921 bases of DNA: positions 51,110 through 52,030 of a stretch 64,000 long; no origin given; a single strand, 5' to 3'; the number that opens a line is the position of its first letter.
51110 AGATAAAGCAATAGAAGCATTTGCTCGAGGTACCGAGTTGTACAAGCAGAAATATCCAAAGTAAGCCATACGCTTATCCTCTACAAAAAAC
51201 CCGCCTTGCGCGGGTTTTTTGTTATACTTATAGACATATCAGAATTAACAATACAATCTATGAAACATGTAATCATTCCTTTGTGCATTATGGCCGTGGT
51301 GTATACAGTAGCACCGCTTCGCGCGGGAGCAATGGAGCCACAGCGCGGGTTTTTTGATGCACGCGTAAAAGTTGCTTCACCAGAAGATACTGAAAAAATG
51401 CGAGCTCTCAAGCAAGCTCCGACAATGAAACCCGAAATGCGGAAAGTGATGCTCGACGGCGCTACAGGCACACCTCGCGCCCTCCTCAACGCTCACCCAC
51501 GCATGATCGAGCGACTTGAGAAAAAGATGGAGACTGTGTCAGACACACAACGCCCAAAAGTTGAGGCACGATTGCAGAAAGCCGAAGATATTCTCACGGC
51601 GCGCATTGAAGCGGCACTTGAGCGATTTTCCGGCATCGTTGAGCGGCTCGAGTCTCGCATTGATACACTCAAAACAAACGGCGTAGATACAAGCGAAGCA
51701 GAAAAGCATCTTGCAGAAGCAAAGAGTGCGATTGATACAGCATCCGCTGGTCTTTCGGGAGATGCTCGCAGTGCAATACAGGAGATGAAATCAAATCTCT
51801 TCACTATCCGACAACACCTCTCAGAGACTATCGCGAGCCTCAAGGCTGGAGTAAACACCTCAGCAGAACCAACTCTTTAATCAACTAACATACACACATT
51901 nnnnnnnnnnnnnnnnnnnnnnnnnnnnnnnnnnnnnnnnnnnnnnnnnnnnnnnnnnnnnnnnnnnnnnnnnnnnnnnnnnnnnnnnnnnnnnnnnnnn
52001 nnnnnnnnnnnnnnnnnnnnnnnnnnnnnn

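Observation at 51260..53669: Four-gene cassette: paired secreted helical proteins (one with a canonical dockerin) each followed by a paralogous small TM protein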

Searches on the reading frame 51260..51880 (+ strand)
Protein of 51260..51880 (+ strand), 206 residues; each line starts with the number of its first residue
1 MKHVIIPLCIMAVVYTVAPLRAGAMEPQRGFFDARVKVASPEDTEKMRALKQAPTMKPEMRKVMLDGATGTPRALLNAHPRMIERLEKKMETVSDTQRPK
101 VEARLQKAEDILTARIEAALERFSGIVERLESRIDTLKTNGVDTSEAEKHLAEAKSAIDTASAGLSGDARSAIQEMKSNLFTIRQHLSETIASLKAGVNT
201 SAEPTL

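Call 3: search_protein_families(library=pfam, proteins=[window:51260-51880:+], max_evalue=1)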
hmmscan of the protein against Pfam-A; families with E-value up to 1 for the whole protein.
window:51260-51880:+ (206 aa): 17 families
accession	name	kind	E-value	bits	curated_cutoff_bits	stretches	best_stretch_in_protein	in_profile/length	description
PF01442.23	Apolipoprotein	-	0.0022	18.2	90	1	83-191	68-174/190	Apolipoprotein A1/A4/E domain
PF04513.17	Baculo_PEP_C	-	0.0069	16.9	38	1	114-195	30-109/140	Baculovirus polyhedron envelope protein, PEP, C terminus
PF05597.16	Phasin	-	0.0086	16.6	28.8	1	83-140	59-120/126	Poly(hydroxyalcanoate) granule associated protein (phasin)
PF20669.3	Exo70_N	-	0.011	16.4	23.9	1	105-166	15-74/83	Exocyst complex component Exo70 N-terminal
PF25600.1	TRIM_CC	-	0.045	14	30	1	101-140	40-79/142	TRIM protein coiled-coil region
PF07798.16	CCDC90-like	-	0.047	14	33.5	1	125-198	26-106/175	Coiled-coil domain-containing protein 90-like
PF07889.17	DUF1664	-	0.074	13.5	34.6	0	83-139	68-122/124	Protein of unknown function (DUF1664)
PF02346.21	Vac_Fusion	-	0.11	12.6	24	0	100-140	4-43/56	Chordopoxvirus multifunctional envelope protein A27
PF12631.12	MnmE_helical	-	0.12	12.9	40.1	0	152-191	13-52/211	MnmE helical domain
PF02482.25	Ribosomal_S30AE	-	0.16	13.2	23.7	1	92-165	9-76/88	Sigma 54 modulation protein / S30EA ribosomal protein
PF10186.14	ATG14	-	0.24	10.9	33.2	1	85-189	41-144/347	Vacuolar sorting 38 and autophagy-related subunit 14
PF01496.24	V_ATPase_I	-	0.26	9.6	30.7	1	81-167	37-125/815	V-type ATPase 116kDa subunit family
PF11727.13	ISG65-75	-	0.29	10.8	25.1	1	89-166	39-120/281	Invariant surface glycoprotein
PF04943.17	Pox_F11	-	0.33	10.4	24.5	1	80-169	264-354/409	Poxvirus F11 protein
PF10779.14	XhlA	-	0.52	11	34.7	0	127-161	6-37/67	Haemolysin XhlA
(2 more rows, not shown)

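Call 13: find_homologous_proteins(query=window:51260-51880:+, max_evalue=0.001)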
Query window:51260-51880:+ (206 aa): 1 proteins with E <= 0.001 among 551 candidates.
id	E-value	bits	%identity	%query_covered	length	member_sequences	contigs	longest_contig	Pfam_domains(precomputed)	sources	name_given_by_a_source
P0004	1.2e-123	427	100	100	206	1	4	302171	-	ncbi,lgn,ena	-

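Call 34: search_protein_families(library=ncbifam, proteins=[window:51260-51880:+], max_evalue=1)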
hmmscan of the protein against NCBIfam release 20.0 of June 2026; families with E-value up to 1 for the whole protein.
window:51260-51880:+ (206 aa): 10 families
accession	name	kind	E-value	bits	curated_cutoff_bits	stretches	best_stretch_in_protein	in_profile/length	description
NF043058.1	T4SS_LegC2C7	subfamily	0.0022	17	350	1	82-195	98-216/348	LegC2/C7 family Dot/Icm T4SS effector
NF033914.0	antiphage_ZorA_1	subfamily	0.0036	15.6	190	1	91-199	362-464/619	anti-phage ZorAB system protein ZorA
NF047516.1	LA_3659_fam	equivalog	0.011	15.4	36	1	79-157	132-209/221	LA_3659 family protein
NF047514.1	SpiroCoCo_N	equivalog_domain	0.011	15.4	75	1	79-157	132-209/221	SpiroCoCo family coiled-coil protein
TIGR03164.1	UHCUDC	equivalog_domain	0.019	15.1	96.25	1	46-109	26-89/157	2-oxo-4-hydroxy-4-carboxy-5-ureidoimidazoline decarboxylase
TIGR04320.1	Surf_Exclu_PgrA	domain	0.034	13.5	70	1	85-176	260-348/360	SEC10/PgrA surface exclusion domain-containing protein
NF005130.0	PRK06569.1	equivalog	0.046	13.8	174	1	89-151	34-95/157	F0F1 ATP synthase subunit B'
TIGR03930.1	WXG100_ESAT6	subfamily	0.1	12.8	44.85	0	145-202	21-78/90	WXG100 family type VII secretion target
NF052504.1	sll1863_fam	domain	0.41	10.9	35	0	132-186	40-91/93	sll1863 family stress response protein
NF048001.1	GTP_morpho_1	equivalog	0.75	9.6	50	0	97-113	25-41/70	GTA head formation protein, RCAP_rcc01685 family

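Call 48: predict_structure(alignment_id=A4)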
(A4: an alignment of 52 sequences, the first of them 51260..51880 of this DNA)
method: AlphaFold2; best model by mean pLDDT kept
length: 206 residues; sequences in the alignment: 52
mean_pLDDT: 80.4   pTM: 0.61
mean pLDDT of the five models: 80.4, 78.3, 76.6, 76.1, 74.4
residues with pLDDT >= 90: 104; 70-90: 44; 50-70: 40; < 50: 18
segments of 3 or more residues with pLDDT < 50: 22-26, 28-36
pLDDT, mean of each block of 10 residues (from residue 1): 74 67 47 51 73 57 57 74 90 94 92 92 97 96 97 97 91 91 96 90 54
secondary structure, 60 per line:
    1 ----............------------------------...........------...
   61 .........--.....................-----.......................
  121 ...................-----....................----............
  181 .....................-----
elements in order: H5-16 H41-51 H58-69 H72-92 H98-139 H145-164 H169-201

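Call 52: fold_search(model_id=the predicted structure, library=pdb)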
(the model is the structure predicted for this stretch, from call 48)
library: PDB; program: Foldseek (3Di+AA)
matches with E <= 10: 195; with E <= 0.001: 0
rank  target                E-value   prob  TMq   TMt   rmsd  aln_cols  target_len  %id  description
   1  4r32_A                3.3e-01  0.35  0.20  0.29  12.3       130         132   11  Crystal Structure Analysis of Pyk2 and Paxillin LD motifs (released 2014-09-17)
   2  2xra_A                7.4e-01  0.14  0.22  0.23  15.2       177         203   16  crystal structure of the HK20 Fab in complex with a gp41 mimetic 5- Helix (released 2010-12-15)
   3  9min_I                8.3e-01  0.20  0.21  0.32  12.2       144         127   15  Structure of a designed minibinder to NYESO1-A*02:01 (released 2025-08-06)
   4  9q9v_A                8.8e-01  0.44  0.31  0.40   9.6       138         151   10  Crystal structure of Borrelia burgdorferi BB0238-BB0323 complex (released 2026-02-04)
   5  3u3f_C                9.3e-01  0.21  0.20  0.31  12.5       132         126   10  Structural basis for the interaction of Pyk2 PAT domain with paxillin LD motifs (released 2012-10-24)
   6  9fqr_FA               9.3e-01  0.08  0.17  0.12  37.8       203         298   13  96-nm repeat of axonemal doublet microtubules from bovine sperm (released 2025-03-26)
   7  5a7d_R                1.1e+00  0.14  0.19  0.13  20.7       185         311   12  Tetrameric assembly of LGN with Inscuteable (released 2016-08-03)
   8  1k05_A                1.2e+00  0.20  0.20  0.29  12.4       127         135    7  Crystal structure of the Focal Adhesion Targeting Domain of Focal Adhesion Kinase (released 2002-01-30)
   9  5a7d_N                1.2e+00  0.13  0.20  0.15  21.6       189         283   14  Tetrameric assembly of LGN with Inscuteable (released 2016-08-03)
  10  3nyl                  1.3e+00  0.16  0.25  0.26  15.7       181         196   14  The X-ray structure of an antiparallel dimer of the human amyloid precursor protein E2 domain (released 2011-07-13)
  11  9c3i_S                1.3e+00  0.15  0.22  0.19  27.4       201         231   15  Rebuilt CNOT3/tRNA-LEU structure (released 2024-12-04)
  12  5a7d_S                1.3e+00  0.11  0.19  0.15  21.7       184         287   14  Tetrameric assembly of LGN with Inscuteable (released 2016-08-03)
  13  9c3h_SB               1.5e+00  0.14  0.21  0.19  27.6       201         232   15  Structure of the CNOT3-bound human 80S ribosome with tRNA-ARG in the P-site. (released 2024-12-04)
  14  6rjx                  1.6e+00  0.33  0.31  0.39   9.8       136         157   10  Crystal structure of the N-terminal domain of Lyme disease agent Borrelia burgdorferi major virulence factor BB0323 (nat (released 2019-09-11)
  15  7jh6_A                1.6e+00  0.28  0.32  0.36   7.0       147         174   16  De novo designed two-domain di-Zn(II) and porphyrin-binding protein (released 2020-12-09)
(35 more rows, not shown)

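Call 57: search_solved_structures(query=A4, max_evalue=10)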
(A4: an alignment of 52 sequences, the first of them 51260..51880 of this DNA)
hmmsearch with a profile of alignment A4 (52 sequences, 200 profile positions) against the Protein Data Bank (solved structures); distinct sequences matched with E-value up to 10: 8.
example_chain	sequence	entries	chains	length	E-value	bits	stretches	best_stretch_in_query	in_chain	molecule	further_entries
9rld_L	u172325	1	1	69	0.066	15.9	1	109-157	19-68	Major outer membrane lipoprotein Lpp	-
9rlc_L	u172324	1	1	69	0.072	15.8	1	109-157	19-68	Major outer membrane lipoprotein Lpp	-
8oyx_A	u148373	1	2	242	0.076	15.8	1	38-102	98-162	De novo designed soluble GPCR-like protein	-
7qrc_B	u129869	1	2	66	0.12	15.1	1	116-163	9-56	Peroxin-14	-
6zfw_A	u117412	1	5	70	0.14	14.9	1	116-163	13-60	Peroxin-14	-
2wpr_A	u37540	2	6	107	0.3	13.8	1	82-175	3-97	TRIMERIC AUTOTRANSPORTER ADHESIN FRAGMENT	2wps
1avy_A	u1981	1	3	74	0.3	13.8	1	109-147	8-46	FIBRITIN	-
8vl4_A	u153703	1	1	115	9.4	8.9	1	73-107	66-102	De novo design protein 312 parent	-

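Call 71: search_protein_families(library=padloc, proteins=[window:51260-51880:+], max_evalue=0.01)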
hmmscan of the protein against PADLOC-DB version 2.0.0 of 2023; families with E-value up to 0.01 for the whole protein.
window:51260-51880:+ (206 aa): 7 families
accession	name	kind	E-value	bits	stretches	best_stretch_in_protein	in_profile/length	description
PDLC00598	ZorA1|ZorA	-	0.00025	17.6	1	75-200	449-572/663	MotA/ExbB/TolQ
PDLC00595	ZorA1|ZorA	-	0.00082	16.3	1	68-194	287-415/487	MotA/ExbB/TolQ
PDLC03863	LmuB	-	0.00089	16.1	1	109-193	197-301/610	-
PDLC00640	ZorA2|ZorA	-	0.0011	15.8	1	77-196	327-450/590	MotA/ExbB/TolQ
PDLC04046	PD-T4-6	-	0.0016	15.6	1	71-201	221-347/427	-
PDLC03841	LeoBC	-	0.0028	14.9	1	64-185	305-425/601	-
PDLC03859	LmuB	-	0.0036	14.6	1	82-194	375-482/611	-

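Call 77: search_protein_families(library=pfam, alignment_id=A4, max_evalue=0.01)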
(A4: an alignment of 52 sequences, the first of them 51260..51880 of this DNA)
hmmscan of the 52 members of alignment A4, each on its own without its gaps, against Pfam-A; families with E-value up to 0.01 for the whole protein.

A. member 1, window:51260-51880:+ (206 aa): 3 families
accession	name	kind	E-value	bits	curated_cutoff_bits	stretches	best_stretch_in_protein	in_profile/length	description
PF01442.23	Apolipoprotein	-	0.0022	18.2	90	1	83-191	68-174/190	Apolipoprotein A1/A4/E domain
PF04513.17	Baculo_PEP_C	-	0.0069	16.9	38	0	114-195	30-109/140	Baculovirus polyhedron envelope protein, PEP, C terminus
PF05597.16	Phasin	-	0.0086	16.6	28.8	0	83-140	59-120/126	Poly(hydroxyalcanoate) granule associated protein (phasin)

B. families by the number of members that match (of 52 scanned): 20 families
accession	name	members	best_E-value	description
PF06160.17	EzrA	6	0.0014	Septation ring formation regulator, EzrA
PF04513.17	Baculo_PEP_C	5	0.00054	Baculovirus polyhedron envelope protein, PEP, C terminus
PF16326.10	ABC_tran_CTD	5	0.0011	ABC transporter C-terminal domain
PF01544.23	CorA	2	0.00013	CorA-like Mg2+ transporter protein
PF11068.13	YlqD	2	0.00017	YlqD protein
PF07163.17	Pex26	2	0.0044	Pex26 protein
PF03938.19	OmpH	2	0.0048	Outer membrane protein (OmpH-like)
PF12325.13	TMF_TATA_bd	1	0.00012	TATA element modulatory factor 1 TATA binding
PF04108.17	ATG17_like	1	0.00044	Autophagy protein ATG17-like domain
PF07889.17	DUF1664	1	0.00055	Protein of unknown function (DUF1664)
PF21187.2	CYAA_C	1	0.00064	Yeast adenylate cyclase, C-terminal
PF22215.1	MLKL_N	1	0.001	Mixed lineage kinase domain-like N-terminal domain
PF10232.14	Med8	1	0.001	Mediator of RNA polymerase II transcription complex subunit 8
PF07888.16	CALCOCO1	1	0.0015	Calcium binding and coiled-coil domain (CALCOCO1) like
PF01442.23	Apolipoprotein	1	0.0022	Apolipoprotein A1/A4/E domain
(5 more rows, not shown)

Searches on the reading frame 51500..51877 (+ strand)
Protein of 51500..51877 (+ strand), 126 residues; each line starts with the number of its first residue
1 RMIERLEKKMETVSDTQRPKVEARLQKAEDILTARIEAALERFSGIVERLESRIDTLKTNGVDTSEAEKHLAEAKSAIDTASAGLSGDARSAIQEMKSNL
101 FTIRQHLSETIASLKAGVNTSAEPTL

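Call 23: find_homologous_proteins(query=A3, max_evalue=0.001)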
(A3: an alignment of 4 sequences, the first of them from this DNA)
Query A3 (4 sequences) (126 aa, profile of the alignment): 95 proteins with E <= 0.001 among 5487 candidates.
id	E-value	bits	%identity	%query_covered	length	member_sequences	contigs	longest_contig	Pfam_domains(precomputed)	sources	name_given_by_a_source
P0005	3.1e-58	214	29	93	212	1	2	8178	-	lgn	-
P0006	9.2e-46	173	36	40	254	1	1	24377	-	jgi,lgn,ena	-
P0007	3.0e-37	146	36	66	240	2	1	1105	-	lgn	-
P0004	6.8e-34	135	100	100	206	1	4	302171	-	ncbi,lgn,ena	-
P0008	1.4e-29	121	41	45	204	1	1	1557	-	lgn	-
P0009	5.4e-29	119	33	67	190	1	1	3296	-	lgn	-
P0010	9.7e-29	118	37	51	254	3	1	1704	-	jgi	jgi:hypothetical protein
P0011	1.1e-28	118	29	75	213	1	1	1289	-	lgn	-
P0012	1.3e-28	118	47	45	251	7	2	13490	-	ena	-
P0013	1.6e-28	117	34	63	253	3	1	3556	-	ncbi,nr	ncbi:MAG: hypothetical protein U1C12_01760 [Patescibacteria group bacterium]|nr:hypothetical protein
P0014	2.6e-28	117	45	35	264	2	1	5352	-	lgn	-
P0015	4.4e-28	116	43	45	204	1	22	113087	-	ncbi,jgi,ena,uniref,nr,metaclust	ncbi:MAG: hypothetical protein A2665_00560 [Candidatus Zambryskibacteria bacterium RIFCSPHIGHO2_01_F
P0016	8.4e-28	115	43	45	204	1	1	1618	-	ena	-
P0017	1.0e-27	115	42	48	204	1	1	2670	-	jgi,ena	-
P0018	1.1e-27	115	47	45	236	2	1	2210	-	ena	-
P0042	1.3e-25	108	43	29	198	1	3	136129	-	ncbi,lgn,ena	ncbi:MAG: hypothetical protein AAB586_02635 [Patescibacteria group bacterium]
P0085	2.9e-13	68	35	55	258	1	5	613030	-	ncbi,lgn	-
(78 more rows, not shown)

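Call 24: find_encoding_contigs(protein=P0015, flank=5000, max_places=1)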
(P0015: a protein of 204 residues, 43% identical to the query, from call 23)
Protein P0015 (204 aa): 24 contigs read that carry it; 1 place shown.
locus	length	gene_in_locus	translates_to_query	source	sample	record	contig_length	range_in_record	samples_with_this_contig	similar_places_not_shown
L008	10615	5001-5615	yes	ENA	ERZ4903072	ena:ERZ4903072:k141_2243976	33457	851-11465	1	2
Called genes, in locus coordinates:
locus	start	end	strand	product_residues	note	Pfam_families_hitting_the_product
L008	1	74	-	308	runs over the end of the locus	?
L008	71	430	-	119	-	PF01258:zf-dskA_traR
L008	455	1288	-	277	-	-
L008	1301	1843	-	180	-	PF01936:NYN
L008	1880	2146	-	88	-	PF00312:Ribosomal_S15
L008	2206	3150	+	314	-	PF13102:Phage_int_SAM_5 (weak), PF13495:Phage_int_SAM_4, PF02899:Phage_int_SAM_1, PF00589:Phage_integrase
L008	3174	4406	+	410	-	PF08529:NusA_N, PF00575:S1, PF13184:KH_NusA_1st, PF26594:KH_NusA_2nd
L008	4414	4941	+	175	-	PF00719:Pyrophosphatase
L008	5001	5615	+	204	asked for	-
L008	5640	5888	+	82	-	-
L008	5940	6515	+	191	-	PF00574:CLP_protease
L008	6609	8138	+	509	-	PF12072:RNase_Y_N, PF00013:KH_1 (weak), PF08668:HDOD (faint), PF01966:HD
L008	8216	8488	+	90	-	PF00216:Bac_DNA_binding, PF18291:HU-HIG (weak)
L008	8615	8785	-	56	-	-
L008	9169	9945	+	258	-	PF01978:TrmB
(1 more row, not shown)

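Call 25: find_encoding_contigs(protein=P0042, flank=5000, max_places=1)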
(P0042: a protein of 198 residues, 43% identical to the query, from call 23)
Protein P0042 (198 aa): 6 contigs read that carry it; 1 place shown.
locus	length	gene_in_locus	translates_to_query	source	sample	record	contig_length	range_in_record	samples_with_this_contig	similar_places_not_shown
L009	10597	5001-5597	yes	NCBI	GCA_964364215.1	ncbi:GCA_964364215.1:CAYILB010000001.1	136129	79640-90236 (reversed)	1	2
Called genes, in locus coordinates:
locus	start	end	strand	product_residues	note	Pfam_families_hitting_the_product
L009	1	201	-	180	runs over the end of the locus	PF01936:NYN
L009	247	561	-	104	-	PF00312:Ribosomal_S15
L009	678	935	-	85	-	-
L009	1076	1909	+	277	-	-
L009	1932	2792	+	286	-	PF02899:Phage_int_SAM_1, PF13102:Phage_int_SAM_5 (weak), PF13495:Phage_int_SAM_4, PF00589:Phage_integrase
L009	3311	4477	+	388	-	PF08529:NusA_N, PF00575:S1, PF13184:KH_NusA_1st, PF26594:KH_NusA_2nd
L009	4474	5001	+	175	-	PF00719:Pyrophosphatase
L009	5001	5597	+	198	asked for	-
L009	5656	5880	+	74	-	-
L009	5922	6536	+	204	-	PF00574:CLP_protease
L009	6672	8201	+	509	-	PF12072:RNase_Y_N, PF00013:KH_1 (weak), PF01966:HD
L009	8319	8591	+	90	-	PF00216:Bac_DNA_binding, PF18291:HU-HIG (weak)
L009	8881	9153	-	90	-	-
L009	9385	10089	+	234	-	PF01978:TrmB (weak)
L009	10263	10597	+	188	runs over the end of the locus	PF20803:PaaX_M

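Call 26: find_encoding_contigs(protein=P0085, flank=5000, max_places=1)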
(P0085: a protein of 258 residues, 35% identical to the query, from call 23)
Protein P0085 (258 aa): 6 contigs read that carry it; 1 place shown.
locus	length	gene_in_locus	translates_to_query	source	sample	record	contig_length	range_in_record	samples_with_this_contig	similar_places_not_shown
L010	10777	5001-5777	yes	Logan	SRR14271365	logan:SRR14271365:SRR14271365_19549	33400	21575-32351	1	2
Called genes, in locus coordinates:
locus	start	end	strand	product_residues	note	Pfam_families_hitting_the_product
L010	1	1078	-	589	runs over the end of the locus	PF05157:MshEN, PF00437:T2SSE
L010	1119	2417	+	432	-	-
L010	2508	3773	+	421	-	PF08529:NusA_N, PF00575:S1, PF13184:KH_NusA_1st, PF26594:KH_NusA_2nd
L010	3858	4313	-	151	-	-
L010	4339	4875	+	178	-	PF00719:Pyrophosphatase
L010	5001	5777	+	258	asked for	-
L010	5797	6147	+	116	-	-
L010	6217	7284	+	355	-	PF05697:Trigger_N, PF05698:Trigger_C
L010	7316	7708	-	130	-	-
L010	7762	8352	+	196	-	-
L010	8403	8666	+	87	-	-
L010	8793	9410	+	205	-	PF00574:CLP_protease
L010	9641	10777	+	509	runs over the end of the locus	PF12072:RNase_Y_N, PF00013:KH_1 (weak), PF01966:HD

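Call 34: search_protein_families(library=ncbifam, proteins=[P0015, P0085], max_evalue=1)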
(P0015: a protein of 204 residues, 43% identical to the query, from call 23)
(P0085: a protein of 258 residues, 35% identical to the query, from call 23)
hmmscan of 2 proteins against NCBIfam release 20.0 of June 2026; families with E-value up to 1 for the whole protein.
P0015 (204 aa): 0 families

P0085 (258 aa): 6 families
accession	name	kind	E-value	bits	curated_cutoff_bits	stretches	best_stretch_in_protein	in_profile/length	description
NF010501.0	PRK13920.1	subfamily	0.00094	18.9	225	1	170-226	21-77/213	putative anti-sigmaE protein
NF045780.1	TrlF_fam_ATP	equivalog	0.0013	17.5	350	1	63-236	435-619/944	TrlF family AAA-like ATPase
TIGR04527.1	mycoplas_twoTM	subfamily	0.12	12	125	1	65-201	36-173/248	MG_279/MG_280 family protein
NF002572.0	PRK02224.1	equivalog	0.24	9.6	1087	1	65-185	572-698/888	DNA double-strand break repair ATPase Rad50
TIGR03363.1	VI_chp_8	equivalog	0.39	10.3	160.85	1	100-230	159-287/353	type VI secretion system protein TssA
NF037978.1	T2SS_GspB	equivalog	0.86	9.9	100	1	8-98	11-94/179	type II secretion system assembly factor GspB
